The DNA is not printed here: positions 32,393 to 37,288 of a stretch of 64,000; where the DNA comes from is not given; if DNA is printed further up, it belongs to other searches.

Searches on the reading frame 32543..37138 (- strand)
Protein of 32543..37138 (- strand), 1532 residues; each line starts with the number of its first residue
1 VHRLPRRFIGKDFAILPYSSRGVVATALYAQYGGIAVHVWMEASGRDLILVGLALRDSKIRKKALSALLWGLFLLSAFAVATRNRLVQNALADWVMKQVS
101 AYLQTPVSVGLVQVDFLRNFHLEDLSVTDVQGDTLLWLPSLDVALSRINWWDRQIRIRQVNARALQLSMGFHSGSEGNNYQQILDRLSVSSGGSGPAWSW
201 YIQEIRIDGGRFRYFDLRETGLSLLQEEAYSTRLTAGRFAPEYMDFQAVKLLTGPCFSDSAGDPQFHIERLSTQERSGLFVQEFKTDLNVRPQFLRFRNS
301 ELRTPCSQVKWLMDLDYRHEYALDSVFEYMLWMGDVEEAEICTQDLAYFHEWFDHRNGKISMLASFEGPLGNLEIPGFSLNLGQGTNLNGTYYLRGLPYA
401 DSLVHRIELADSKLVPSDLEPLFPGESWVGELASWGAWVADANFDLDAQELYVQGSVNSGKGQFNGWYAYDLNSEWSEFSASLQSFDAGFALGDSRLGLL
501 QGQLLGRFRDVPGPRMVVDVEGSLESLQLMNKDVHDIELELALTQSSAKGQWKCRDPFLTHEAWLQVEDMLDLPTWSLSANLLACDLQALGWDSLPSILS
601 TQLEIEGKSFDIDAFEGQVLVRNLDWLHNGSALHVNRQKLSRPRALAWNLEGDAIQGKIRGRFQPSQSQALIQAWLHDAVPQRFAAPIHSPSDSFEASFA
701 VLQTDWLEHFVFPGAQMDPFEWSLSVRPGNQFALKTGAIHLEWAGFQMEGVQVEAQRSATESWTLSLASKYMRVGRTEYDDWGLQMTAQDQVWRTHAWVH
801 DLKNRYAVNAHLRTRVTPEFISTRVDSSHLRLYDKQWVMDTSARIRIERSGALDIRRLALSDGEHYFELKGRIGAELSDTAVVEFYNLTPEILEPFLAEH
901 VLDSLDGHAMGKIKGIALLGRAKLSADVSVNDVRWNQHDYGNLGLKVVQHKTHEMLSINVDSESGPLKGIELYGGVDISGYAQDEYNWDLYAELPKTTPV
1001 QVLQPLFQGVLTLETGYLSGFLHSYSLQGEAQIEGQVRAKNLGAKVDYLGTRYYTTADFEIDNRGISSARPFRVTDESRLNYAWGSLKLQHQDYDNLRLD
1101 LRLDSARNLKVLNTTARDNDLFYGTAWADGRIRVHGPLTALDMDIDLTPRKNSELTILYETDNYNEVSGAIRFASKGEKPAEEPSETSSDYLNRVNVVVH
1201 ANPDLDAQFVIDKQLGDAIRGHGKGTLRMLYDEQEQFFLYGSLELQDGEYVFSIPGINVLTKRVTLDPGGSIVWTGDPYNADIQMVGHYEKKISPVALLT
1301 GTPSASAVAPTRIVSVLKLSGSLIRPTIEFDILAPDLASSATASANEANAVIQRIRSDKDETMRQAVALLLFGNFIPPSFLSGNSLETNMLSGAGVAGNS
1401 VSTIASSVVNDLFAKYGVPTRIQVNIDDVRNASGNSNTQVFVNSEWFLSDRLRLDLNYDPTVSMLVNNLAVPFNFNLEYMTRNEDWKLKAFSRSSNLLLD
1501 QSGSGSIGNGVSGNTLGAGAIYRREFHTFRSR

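Call 21: search_protein_families(library=pfam, proteins=[window:32543-37138:-], max_evalue=0.001)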
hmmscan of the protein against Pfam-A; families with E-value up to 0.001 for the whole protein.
window:32543-37138:- (1532 aa): 2 families
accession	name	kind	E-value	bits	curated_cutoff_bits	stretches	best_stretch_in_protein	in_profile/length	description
PF04357.19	TamB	-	7.6e-28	98.3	22.4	1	1088-1512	18-370/381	TamB, inner membrane protein subunit of TAM complex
PF05359.17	DUF748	-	2.1e-07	29.9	50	1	59-219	12-171/1037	Domain of Unknown Function (DUF748)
